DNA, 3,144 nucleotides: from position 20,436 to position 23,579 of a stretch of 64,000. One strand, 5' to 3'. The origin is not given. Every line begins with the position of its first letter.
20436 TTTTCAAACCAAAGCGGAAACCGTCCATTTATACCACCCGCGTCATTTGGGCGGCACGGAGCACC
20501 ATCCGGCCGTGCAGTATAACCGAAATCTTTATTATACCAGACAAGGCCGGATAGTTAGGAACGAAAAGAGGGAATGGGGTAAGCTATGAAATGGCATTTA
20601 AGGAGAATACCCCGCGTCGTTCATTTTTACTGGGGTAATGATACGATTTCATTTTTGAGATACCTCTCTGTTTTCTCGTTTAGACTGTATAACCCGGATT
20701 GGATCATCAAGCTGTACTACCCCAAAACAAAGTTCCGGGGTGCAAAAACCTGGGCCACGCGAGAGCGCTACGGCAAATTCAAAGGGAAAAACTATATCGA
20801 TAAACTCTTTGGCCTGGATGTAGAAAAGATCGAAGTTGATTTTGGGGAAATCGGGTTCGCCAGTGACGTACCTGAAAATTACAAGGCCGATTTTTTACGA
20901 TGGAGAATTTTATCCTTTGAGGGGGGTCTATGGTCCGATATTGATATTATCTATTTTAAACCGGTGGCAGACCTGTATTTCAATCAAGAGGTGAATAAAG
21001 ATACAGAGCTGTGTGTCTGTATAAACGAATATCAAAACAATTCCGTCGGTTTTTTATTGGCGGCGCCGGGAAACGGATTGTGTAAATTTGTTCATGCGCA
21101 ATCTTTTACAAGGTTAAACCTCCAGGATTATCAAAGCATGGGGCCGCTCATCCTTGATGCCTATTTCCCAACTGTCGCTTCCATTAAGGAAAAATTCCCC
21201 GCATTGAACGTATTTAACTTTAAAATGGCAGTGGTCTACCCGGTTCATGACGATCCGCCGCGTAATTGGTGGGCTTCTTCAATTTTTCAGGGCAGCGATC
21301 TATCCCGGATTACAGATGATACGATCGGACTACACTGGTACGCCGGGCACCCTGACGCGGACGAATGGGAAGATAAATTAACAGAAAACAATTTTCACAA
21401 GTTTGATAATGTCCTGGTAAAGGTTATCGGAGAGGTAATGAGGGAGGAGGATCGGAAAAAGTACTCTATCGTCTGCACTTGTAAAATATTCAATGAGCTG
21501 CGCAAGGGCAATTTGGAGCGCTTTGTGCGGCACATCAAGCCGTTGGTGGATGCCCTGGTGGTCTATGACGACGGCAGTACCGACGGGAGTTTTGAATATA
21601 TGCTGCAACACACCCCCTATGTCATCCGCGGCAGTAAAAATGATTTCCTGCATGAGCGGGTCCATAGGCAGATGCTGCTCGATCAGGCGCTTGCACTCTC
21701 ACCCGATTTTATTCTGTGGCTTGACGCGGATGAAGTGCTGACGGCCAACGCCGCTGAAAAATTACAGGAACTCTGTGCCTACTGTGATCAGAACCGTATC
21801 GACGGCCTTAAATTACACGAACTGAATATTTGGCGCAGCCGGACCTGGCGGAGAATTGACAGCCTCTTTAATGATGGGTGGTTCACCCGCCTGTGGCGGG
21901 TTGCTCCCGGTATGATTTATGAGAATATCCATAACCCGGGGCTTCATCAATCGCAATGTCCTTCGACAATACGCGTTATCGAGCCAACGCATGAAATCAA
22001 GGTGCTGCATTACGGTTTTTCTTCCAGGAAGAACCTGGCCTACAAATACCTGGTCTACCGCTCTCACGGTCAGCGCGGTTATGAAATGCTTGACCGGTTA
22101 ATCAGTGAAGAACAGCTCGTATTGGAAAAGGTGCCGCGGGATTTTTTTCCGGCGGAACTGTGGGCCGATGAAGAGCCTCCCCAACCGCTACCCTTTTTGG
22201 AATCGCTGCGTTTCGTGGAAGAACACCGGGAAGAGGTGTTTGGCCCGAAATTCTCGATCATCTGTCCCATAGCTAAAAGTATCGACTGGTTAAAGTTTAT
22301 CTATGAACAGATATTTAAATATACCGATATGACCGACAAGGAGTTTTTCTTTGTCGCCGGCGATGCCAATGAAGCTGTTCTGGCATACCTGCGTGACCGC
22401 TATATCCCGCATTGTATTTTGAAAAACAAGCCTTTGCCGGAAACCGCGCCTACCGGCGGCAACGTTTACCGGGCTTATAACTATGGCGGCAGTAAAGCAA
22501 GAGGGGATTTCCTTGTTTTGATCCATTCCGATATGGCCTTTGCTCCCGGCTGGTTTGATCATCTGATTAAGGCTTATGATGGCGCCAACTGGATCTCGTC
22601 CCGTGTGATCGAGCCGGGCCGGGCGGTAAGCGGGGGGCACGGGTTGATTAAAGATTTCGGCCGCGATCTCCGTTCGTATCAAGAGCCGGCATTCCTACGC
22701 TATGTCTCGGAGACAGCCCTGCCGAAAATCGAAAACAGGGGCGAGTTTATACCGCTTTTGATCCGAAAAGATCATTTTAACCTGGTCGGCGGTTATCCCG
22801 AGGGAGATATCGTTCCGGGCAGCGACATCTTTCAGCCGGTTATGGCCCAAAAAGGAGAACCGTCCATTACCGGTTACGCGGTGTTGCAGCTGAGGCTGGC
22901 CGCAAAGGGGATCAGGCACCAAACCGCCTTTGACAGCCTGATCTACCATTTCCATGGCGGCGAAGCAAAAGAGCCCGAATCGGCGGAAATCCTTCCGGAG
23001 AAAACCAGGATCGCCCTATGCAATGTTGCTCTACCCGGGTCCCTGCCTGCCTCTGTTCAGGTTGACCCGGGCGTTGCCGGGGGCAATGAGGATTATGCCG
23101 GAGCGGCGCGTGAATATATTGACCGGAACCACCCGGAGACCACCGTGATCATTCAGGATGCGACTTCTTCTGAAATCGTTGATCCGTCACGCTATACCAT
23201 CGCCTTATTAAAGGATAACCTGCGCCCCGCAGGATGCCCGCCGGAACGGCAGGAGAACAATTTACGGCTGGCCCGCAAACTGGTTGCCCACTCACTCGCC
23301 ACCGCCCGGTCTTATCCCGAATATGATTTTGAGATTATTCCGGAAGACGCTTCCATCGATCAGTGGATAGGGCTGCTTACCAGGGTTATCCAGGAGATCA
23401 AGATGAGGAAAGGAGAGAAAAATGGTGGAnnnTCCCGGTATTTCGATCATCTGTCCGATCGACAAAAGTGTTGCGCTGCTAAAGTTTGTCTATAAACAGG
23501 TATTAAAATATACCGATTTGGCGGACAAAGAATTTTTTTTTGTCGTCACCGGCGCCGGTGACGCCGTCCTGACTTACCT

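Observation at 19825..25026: Modular duplication and fusion of glycosyltransferase domains (A | DXD–GT2–D | D'–A')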

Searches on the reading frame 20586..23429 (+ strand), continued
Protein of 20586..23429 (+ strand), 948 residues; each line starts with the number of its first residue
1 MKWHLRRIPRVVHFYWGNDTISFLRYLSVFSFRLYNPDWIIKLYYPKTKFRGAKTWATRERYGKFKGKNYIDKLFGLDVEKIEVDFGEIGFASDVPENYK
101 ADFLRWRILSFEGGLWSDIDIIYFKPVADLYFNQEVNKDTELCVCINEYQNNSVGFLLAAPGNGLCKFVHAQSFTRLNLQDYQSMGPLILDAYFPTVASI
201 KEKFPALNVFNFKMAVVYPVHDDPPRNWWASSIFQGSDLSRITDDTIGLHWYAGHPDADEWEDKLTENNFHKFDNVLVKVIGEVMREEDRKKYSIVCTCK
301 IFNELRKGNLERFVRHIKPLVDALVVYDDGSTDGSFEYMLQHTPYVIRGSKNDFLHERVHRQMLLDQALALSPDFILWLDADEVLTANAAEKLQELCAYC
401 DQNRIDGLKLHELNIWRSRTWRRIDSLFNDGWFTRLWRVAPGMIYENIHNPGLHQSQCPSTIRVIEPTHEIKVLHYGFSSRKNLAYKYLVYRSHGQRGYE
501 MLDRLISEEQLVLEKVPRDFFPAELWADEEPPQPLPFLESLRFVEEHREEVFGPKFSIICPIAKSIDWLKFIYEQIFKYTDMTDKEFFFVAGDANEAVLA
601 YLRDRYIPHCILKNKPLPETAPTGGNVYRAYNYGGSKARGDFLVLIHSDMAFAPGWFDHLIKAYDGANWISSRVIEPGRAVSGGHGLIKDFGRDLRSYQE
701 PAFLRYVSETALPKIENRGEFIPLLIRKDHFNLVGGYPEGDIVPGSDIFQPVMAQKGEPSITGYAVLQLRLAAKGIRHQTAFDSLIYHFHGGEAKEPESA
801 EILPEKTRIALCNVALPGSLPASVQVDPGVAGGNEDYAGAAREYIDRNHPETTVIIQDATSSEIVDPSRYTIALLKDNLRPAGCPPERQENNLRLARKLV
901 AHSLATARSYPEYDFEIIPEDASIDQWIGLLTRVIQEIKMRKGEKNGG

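Call 53: predict_structure(alignment_id=A3)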
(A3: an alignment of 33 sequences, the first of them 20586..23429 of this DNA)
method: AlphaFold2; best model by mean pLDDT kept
length: 948 residues; sequences in the alignment: 33
mean_pLDDT: 84.2   pTM: 0.57
mean pLDDT of the five models: 84.2, 81.1, 80.7, 79.9, 79.9
residues with pLDDT >= 90: 453; 70-90: 347; 50-70: 106; < 50: 42
segments of 3 or more residues with pLDDT < 50: 182-184, 287-290, 497-500, 679-683, 792-807, 880-882, 946-948
pLDDT, mean of each block of 10 residues (from residue 1): 91 93 95 96 94 64 71 95 92 83 93 96 95 97 92 94 96 80 66 95 97 86 57 82 89 80 87 89 69 88 76 92 91 88 88 78 93 94 94 94 96 94 83 94 87 74 95 93 87 61 78 94 92 90 89 92 88 95 93 89 94 75 77 95 93 93 90 76 62 90 94 80 86 92 86 82 87 91 88 37 46 52 57 65 75 77 72 76 65 88 87 88 79 85 57
secondary structure, 60 per line:
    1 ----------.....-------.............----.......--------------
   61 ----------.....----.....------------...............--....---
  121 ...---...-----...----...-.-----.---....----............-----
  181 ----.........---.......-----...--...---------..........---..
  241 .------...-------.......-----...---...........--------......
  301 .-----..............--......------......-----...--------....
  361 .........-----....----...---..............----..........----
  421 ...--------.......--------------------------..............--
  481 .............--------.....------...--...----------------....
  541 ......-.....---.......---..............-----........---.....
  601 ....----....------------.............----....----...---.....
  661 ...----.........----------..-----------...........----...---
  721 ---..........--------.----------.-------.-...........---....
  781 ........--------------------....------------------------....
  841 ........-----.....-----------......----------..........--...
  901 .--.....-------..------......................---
elements in order (helices of 4 or more, strands of 3 or more residues): E11-15 H23-35 E40-46 H71-75 E80-84 H97-111 E114-117 E121-123 E142-144 E156-159 H164-175 H185-193 H197-203 E209-211 H226-235 E248-250 H258-264 H276-286 E295-301 H307-320 E323-328 H335-340 E346-348 H357-369 E375-378 E383-385 H389-402 E407-416 E421-423 E432-438 E465-478 H481-493 H502-506 E513-515 H537-546 H548-552 E556-562 H566-579 E585-592 H596-604 E609-612 H625-637 E642-645 E650-652 H656-663 E668-676 H700-710 E715-717 E724-727 H728-733 H763-773 E777-788 E809-812 H837-848 E854-858 E870-875 H886-895 E898-901 H904-908 H924-945

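Call 56: search_protein_families(library=pfam, proteins=[P0127, P0150], max_evalue=1)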
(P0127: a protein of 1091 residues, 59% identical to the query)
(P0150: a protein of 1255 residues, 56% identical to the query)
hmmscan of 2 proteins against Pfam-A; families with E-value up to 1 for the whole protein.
P0127 (1091 aa): 8 families
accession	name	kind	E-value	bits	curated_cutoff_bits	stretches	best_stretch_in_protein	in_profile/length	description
PF00535.33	Glycos_transf_2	-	7.9e-23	81.7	23.3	3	843-1010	1-164/168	Glycosyl transferase family 2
PF13704.12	Glyco_tranf_2_4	-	1e-10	42.4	27.5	1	20-106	7-97/98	Glycosyl transferase family 2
PF10111.15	Glyco_tranf_2_2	-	8.2e-10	39.1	27.3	1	870-1048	29-214/276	Glycosyltransferase like family 2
PF02709.20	Glyco_transf_7C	-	6.5e-08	32.6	23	1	1002-1053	23-77/78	N-terminal domain of galactosyltransferase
PF00534.26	Glycos_transf_1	-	1.4e-05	25.2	26.4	1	692-771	46-135/172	Glycosyl transferases group 1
PF13641.12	Glyco_tranf_2_3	-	1.7e-05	25.4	27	1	840-953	1-111/230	Glycosyltransferase like family 2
PF13692.12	Glyco_trans_1_4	-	0.00015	22.4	27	1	693-774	33-122/142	Glycosyl transferases group 1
PF25267.1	TANGO6_N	-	0.18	11.4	27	1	720-795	185-257/300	TANGO6 N-terminal domain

P0150 (1255 aa): 10 families
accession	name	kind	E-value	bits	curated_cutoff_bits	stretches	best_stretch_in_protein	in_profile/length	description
PF00534.26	Glycos_transf_1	-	7.9e-17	61.8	26.4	2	1123-1218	74-169/172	Glycosyl transferases group 1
PF00535.33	Glycos_transf_2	-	8.2e-16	58.8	23.3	2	268-378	3-108/168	Glycosyl transferase family 2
PF13692.12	Glyco_trans_1_4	-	1.4e-14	55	27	2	676-779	4-120/142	Glycosyl transferases group 1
PF13477.12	Glyco_trans_4_2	-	1.7e-14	54.6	23.4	2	943-1000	63-118/139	Glycosyl transferase 4-like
PF13704.12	Glyco_tranf_2_4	-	7.8e-10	39.6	27.5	1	19-106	5-96/98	Glycosyl transferase family 2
PF13439.12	Glyco_transf_4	-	4.3e-08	33.8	28.5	2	920-1042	38-164/170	Glycosyltransferase Family 4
PF13579.12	Glyco_trans_4_4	-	6.7e-07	30.2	29.7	2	864-1042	6-157/158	Glycosyl transferase 4-like domain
PF20706.3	GT4-conflict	-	0.024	14.1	26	1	718-843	265-370/385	Family 4 Glycosyltransferase in conflict systems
PF06528.17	Phage_P2_GpE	-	0.039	13.9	23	1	115-135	14-34/37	Phage P2 GpE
PF10111.15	Glyco_tranf_2_2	-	0.041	13.8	27.3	1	279-459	13-194/276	Glycosyltransferase like family 2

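Call 57: fold_search(model_id=the predicted structure, library=pdb)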
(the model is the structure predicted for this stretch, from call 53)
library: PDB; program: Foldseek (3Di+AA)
matches with E <= 10: 1278; with E <= 0.001: 267
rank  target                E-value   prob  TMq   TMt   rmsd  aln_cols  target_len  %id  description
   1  7zvj_A                3.7e-11  1.00  0.16  0.25  19.7       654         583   10  Homodimeric structure of LARGE1 (released 2022-11-30)
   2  2z87_A                8.9e-11  1.00  0.16  0.25  19.4       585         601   12  Crystal structure of chondroitin polymerase from Escherichia coli strain K4 (K4CP) complexed with UDP-GalNAc and UDP (released 2008-09-16)
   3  8vh8_A                2.9e-10  1.00  0.18  0.28  17.0       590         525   12  Crystal structure of heparosan synthase 2 from Pasteurella multocida at 2.85 A (released 2024-09-04)
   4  8viw_A                9.4e-10  1.00  0.15  0.24  17.4       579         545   11  Cryo-EM structure of heparosan synthase 2 from Pasteurella multocida with polysaccharide in the GlcNAc-T active site (released 2024-07-24)
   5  2z86_D                1.1e-09  1.00  0.18  0.27  18.8       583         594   13  Crystal structure of chondroitin polymerase from Escherichia coli strain K4 (K4CP) complexed with UDP-GlcUA and UDP (released 2008-09-16)
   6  7ui6_A                1.1e-09  1.00  0.18  0.26  19.7       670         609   10  CryoEM structure of LARGE1 from C1 reconstruction (released 2023-03-08)
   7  7zvj_B                1.2e-09  1.00  0.15  0.23  19.3       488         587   11  Homodimeric structure of LARGE1 (released 2022-11-30)
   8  2z87_B                1.2e-09  1.00  0.16  0.24  20.6       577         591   13  Crystal structure of chondroitin polymerase from Escherichia coli strain K4 (K4CP) complexed with UDP-GalNAc and UDP (released 2008-09-16)
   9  8vh8_C                2.0e-09  1.00  0.17  0.27  17.0       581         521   12  Crystal structure of heparosan synthase 2 from Pasteurella multocida at 2.85 A (released 2024-09-04)
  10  2z86_B                2.7e-09  1.00  0.18  0.27  18.6       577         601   14  Crystal structure of chondroitin polymerase from Escherichia coli strain K4 (K4CP) complexed with UDP-GlcUA and UDP (released 2008-09-16)
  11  7ui7_A                2.7e-09  1.00  0.19  0.27  19.4       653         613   10  CryoEM structure of LARGE1 from C2 reconstruction (released 2023-03-08)
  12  2z86_A                2.9e-09  1.00  0.16  0.25  19.4       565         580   14  Crystal structure of chondroitin polymerase from Escherichia coli strain K4 (K4CP) complexed with UDP-GlcUA and UDP (released 2008-09-16)
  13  8vh8_D                3.4e-09  1.00  0.16  0.26  17.6       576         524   12  Crystal structure of heparosan synthase 2 from Pasteurella multocida at 2.85 A (released 2024-09-04)
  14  8vh8_B                3.6e-09  1.00  0.17  0.28  17.2       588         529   12  Crystal structure of heparosan synthase 2 from Pasteurella multocida at 2.85 A (released 2024-09-04)
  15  8vh7_B                9.8e-09  1.00  0.17  0.27  16.8       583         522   12  Crystal structure of heparosan synthase 2 from Pasteurella multocida at 1.98 A (released 2024-07-24)
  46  4mix_A                4.1e-07  1.00  0.15  0.48  15.4       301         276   15  PaToxG Glycosyltransferase (released 2013-10-16)
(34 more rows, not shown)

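Call 64: find_encoding_contigs(protein=P0142, flank=10000, max_places=2)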
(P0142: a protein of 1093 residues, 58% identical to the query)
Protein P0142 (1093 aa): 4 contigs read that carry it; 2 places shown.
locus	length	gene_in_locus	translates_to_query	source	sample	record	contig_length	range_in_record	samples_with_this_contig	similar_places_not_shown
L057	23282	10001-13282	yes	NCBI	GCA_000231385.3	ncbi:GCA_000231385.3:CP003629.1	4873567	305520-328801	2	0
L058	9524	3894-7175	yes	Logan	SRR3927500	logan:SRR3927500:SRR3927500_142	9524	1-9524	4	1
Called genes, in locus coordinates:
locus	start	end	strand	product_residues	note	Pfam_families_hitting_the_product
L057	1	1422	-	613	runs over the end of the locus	-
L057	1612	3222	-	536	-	PF21783:YNCE (faint), PF22494:choice_anch_I (faint), PF25174:Beta-prop_THOC3, PF10282:Lactonase (weak), PF25174:Beta-prop_THOC3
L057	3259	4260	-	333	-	-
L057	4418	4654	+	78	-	-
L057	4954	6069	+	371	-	PF13439:Glyco_transf_4, PF13579:Glyco_trans_4_4, PF20706:GT4-conflict, PF00534:Glycos_transf_1, PF13692:Glyco_trans_1_4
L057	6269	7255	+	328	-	PF00106:adh_short, PF01073:3Beta_HSD, PF01370:Epimerase, PF02719:Polysacc_synt_2, PF04321:RmlD_sub_bind, PF05368:NmrA, PF07993:NAD_binding_4, PF13460:NAD_binding_10, +1 more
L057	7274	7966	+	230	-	PF00483:NTP_transferase, PF12804:NTP_transf_3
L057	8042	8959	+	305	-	PF01370:Epimerase, PF04321:RmlD_sub_bind, PF16363:GDP_Man_Dehyd (weak)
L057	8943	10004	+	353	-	PF01073:3Beta_HSD, PF01370:Epimerase, PF02719:Polysacc_synt_2, PF04321:RmlD_sub_bind (weak), PF07993:NAD_binding_4, PF16363:GDP_Man_Dehyd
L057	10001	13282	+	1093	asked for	PF00535:Glycos_transf_2 (weak), PF10111:Glyco_tranf_2_2 (faint), PF00535:Glycos_transf_2, PF02709:Glyco_transf_7C (weak)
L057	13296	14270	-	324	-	PF25250:DUF7852 (faint)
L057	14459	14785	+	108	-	-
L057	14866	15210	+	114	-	-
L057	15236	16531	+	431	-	-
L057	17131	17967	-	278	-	-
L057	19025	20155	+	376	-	PF00535:Glycos_transf_2, PF10111:Glyco_tranf_2_2 (weak)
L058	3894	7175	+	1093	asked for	PF00535:Glycos_transf_2 (weak), PF10111:Glyco_tranf_2_2 (faint), PF00535:Glycos_transf_2, PF02709:Glyco_transf_7C (weak)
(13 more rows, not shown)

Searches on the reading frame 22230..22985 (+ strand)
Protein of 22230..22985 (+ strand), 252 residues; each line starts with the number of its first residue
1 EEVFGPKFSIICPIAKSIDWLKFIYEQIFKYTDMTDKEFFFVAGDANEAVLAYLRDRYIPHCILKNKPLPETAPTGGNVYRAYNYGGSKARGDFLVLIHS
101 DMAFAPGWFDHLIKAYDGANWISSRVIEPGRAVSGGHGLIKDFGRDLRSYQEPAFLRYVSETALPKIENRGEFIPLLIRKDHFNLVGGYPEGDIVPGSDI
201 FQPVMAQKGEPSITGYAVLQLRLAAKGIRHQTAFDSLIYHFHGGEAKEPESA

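Call 56: search_protein_families(library=pfam, proteins=[window:22230-22985:+], max_evalue=1)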
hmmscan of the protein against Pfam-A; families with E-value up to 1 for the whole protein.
window:22230-22985:+ (252 aa): 2 families
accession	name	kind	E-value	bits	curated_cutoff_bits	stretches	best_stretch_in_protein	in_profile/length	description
PF00535.33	Glycos_transf_2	-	0.00025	21.5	23.3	1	78-117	65-104/168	Glycosyl transferase family 2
PF10111.15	Glyco_tranf_2_2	-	0.1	12.5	27.3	1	78-199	68-191/276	Glycosyltransferase like family 2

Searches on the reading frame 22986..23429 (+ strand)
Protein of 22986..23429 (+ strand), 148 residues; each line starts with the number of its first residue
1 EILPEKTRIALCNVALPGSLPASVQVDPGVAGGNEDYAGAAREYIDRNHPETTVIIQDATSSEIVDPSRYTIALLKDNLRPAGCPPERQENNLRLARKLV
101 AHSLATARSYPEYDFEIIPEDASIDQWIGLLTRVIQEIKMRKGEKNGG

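Call 56: search_protein_families(library=pfam, proteins=[window:22986-23429:+], max_evalue=1)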
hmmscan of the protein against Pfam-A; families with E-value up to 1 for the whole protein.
window:22986-23429:+ (148 aa): 0 families
